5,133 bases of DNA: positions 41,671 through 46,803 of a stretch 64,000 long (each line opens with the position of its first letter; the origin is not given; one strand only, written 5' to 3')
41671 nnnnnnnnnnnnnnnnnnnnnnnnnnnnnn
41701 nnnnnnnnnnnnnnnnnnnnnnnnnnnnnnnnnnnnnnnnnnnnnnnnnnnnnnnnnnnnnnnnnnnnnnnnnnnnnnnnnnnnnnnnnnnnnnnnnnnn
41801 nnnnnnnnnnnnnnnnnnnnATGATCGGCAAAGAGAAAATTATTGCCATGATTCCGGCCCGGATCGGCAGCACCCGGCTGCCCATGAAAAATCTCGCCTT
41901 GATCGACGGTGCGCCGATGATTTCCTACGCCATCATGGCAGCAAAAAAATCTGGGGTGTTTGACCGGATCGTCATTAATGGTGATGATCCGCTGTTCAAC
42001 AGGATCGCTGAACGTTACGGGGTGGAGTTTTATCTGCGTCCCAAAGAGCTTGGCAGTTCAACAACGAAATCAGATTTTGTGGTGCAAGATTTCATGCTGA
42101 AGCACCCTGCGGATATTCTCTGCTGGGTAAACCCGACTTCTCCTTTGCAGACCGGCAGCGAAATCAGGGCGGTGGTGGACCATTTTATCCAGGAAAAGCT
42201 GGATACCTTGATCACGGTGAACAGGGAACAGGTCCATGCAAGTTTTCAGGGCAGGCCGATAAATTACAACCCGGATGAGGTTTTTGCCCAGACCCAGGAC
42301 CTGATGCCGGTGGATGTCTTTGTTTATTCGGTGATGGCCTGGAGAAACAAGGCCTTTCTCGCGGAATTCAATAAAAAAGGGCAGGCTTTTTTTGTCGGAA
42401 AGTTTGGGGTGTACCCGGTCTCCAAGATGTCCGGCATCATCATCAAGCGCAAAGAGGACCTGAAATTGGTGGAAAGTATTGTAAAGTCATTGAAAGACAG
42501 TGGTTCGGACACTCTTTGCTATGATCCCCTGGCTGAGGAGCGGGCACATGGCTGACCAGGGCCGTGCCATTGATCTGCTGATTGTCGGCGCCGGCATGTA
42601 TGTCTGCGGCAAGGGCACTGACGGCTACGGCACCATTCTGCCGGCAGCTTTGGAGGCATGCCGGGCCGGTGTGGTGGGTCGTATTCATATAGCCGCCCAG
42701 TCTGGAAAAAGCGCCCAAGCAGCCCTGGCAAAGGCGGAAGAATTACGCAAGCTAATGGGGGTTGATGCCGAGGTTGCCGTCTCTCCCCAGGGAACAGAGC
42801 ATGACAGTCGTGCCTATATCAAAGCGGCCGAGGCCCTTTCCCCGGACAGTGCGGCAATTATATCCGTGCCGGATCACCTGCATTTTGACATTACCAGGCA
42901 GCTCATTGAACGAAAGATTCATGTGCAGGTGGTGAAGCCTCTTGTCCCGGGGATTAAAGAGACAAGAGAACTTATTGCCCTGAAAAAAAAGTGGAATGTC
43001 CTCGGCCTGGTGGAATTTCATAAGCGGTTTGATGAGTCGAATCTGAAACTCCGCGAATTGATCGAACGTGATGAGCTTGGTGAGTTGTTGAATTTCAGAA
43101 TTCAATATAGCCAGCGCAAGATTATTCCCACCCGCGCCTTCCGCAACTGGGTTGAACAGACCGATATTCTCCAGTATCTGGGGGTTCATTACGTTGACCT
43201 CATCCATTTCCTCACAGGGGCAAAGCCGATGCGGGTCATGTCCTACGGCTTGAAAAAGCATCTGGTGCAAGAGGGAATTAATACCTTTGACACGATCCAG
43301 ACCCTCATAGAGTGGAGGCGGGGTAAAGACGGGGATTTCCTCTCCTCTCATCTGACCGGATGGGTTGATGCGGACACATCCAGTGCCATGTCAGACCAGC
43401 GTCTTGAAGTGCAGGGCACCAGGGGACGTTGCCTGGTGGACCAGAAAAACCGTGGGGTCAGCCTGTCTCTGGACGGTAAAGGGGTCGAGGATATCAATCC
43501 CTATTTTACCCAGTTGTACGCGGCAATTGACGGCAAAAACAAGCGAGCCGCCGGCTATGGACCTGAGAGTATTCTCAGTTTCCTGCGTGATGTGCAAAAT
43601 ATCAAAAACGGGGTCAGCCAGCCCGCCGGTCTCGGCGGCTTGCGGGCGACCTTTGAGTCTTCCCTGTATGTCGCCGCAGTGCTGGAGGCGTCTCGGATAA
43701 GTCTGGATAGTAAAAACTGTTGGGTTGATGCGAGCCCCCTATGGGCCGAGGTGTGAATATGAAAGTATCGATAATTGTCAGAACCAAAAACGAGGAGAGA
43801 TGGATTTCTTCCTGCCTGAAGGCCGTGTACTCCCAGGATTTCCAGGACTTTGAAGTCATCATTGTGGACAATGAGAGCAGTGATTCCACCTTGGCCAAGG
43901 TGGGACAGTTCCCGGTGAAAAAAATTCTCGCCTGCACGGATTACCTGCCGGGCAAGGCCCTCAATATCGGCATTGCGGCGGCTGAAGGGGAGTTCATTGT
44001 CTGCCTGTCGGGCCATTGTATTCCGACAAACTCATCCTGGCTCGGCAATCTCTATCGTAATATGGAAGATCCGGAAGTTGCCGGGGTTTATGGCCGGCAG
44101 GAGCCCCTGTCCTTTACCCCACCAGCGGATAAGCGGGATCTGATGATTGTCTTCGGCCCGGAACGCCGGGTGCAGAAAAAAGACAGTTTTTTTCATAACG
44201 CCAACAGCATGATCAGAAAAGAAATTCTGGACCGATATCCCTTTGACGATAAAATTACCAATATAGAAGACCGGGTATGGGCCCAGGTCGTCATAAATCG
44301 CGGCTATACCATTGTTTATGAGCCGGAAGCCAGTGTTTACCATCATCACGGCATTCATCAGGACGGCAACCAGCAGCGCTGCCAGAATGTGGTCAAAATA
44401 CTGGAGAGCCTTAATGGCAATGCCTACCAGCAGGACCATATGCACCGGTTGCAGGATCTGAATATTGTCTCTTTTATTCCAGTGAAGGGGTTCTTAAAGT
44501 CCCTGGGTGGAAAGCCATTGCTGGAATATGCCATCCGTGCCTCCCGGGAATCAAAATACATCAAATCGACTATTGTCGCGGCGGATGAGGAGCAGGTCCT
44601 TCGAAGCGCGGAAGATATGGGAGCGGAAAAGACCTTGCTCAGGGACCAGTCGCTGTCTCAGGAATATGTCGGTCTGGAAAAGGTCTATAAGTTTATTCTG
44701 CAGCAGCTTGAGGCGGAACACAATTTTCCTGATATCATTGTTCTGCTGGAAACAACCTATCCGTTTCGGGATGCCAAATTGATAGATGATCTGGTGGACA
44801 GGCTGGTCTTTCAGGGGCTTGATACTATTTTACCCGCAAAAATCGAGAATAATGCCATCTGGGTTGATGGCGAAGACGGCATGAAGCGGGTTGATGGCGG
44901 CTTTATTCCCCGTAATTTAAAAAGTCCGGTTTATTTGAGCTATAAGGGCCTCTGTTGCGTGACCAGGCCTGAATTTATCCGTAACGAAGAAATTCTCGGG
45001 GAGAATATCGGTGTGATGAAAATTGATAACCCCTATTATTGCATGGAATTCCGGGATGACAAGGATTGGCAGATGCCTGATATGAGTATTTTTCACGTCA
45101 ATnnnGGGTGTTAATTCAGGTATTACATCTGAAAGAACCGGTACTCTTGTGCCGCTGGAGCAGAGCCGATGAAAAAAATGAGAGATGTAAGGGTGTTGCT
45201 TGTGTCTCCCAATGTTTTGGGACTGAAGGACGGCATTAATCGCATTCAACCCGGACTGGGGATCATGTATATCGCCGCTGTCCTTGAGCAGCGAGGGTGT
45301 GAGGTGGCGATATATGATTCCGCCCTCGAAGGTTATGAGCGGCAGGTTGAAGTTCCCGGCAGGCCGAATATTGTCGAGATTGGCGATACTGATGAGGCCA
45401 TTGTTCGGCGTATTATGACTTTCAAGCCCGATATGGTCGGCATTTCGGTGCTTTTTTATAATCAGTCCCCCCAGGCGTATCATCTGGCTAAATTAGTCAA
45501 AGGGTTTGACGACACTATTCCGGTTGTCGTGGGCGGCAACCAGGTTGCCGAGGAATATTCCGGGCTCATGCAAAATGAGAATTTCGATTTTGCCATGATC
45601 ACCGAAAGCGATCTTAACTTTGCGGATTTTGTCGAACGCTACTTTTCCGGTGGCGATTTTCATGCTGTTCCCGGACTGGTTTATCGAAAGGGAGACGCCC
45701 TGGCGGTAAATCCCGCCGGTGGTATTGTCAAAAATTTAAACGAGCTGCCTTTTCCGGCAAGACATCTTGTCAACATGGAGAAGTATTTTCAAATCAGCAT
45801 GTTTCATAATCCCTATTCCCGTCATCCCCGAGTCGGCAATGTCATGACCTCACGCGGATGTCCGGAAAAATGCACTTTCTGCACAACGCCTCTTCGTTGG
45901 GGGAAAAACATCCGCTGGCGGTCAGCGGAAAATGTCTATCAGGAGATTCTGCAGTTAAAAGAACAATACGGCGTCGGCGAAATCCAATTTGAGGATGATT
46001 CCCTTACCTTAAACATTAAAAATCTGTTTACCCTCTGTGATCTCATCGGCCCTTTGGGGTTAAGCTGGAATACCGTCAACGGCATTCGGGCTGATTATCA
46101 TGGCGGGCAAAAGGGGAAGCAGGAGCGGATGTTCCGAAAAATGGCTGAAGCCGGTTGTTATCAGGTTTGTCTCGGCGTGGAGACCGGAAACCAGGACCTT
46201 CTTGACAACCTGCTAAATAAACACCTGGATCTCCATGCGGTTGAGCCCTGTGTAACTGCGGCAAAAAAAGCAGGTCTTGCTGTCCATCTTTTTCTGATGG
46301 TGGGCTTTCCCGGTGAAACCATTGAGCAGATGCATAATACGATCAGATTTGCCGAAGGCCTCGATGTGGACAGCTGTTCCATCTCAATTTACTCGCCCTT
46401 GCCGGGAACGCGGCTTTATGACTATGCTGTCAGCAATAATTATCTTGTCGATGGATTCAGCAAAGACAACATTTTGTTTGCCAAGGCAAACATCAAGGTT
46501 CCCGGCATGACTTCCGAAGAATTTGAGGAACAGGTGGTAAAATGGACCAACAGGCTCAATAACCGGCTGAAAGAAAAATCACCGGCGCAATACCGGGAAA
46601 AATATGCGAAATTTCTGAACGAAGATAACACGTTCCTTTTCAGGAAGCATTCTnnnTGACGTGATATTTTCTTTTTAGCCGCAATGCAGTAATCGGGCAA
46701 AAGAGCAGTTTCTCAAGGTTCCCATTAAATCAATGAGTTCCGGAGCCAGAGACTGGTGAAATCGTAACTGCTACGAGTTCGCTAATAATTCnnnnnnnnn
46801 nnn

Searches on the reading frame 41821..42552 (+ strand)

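Call 63: search_protein_families(library=pfam, proteins=[window:41821-42552:+], max_evalue=0.0001)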
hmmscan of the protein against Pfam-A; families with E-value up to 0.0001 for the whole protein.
window:41821-42552:+ (244 aa): 1 family
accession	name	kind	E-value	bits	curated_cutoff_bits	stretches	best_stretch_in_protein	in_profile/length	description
PF02348.25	CTP_transf_3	-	2.3e-23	83.6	22.6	1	8-133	1-125/217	Cytidylyltransferase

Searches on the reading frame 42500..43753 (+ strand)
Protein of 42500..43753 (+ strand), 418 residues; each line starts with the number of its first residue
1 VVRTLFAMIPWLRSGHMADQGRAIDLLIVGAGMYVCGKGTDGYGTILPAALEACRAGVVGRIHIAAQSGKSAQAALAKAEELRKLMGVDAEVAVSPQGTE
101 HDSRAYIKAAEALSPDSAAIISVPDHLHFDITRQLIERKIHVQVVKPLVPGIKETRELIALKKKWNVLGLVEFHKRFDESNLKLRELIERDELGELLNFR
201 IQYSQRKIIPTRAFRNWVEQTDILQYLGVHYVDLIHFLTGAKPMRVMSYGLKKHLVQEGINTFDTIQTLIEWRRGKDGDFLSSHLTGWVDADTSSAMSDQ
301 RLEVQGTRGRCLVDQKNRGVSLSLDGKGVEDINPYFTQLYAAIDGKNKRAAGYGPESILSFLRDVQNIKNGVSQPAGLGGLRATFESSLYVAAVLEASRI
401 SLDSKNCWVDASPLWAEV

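Call 63: search_protein_families(library=pfam, proteins=[window:42500-43753:+], max_evalue=0.0001)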
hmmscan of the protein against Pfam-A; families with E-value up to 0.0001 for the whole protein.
window:42500-43753:+ (418 aa): 3 families
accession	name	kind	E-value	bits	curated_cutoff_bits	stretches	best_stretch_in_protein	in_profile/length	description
PF22725.1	GFO_IDH_MocA_C3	-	1.6e-13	51.1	27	1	182-310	2-122/124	GFO/IDH/MocA C-terminal domain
PF02894.22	GFO_IDH_MocA_C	-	8e-10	39.3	22.9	1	185-349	1-160/218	Oxidoreductase family, C-terminal alpha/beta domain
PF01408.29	GFO_IDH_MocA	-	1.5e-07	32.5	24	1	105-168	50-115/120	Oxidoreductase family, NAD-binding Rossmann fold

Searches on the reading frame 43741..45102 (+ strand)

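Call 22: search_protein_families(library=pfam, proteins=[window:43741-45102:+], max_evalue=0.001)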
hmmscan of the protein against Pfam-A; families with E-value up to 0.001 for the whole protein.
window:43741-45102:+ (454 aa): 4 families
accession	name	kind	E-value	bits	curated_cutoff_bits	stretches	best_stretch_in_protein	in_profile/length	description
PF00535.33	Glycos_transf_2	-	3.3e-22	79.6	23.3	1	10-165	1-166/168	Glycosyl transferase family 2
PF02348.25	CTP_transf_3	-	4.5e-10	40.1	22.6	1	252-355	18-114/217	Cytidylyltransferase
PF13641.12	Glyco_tranf_2_3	-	3.2e-05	24.5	27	1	9-204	3-214/230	Glycosyltransferase like family 2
PF10111.15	Glyco_tranf_2_2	-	6.8e-05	22.9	27.3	1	10-96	3-95/276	Glycosyltransferase like family 2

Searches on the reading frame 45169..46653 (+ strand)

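Call 22: search_protein_families(library=pfam, proteins=[window:45169-46653:+], max_evalue=0.001)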
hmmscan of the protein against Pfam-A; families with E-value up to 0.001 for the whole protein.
window:45169-46653:+ (495 aa): 2 families
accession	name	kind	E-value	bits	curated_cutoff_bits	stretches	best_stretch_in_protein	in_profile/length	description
PF04055.27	Radical_SAM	-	5e-20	72.8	29.5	1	227-395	3-166/166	Radical SAM superfamily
PF02310.24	B12-binding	-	1.9e-15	57.2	32.1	1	28-152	13-118/121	B12 binding domain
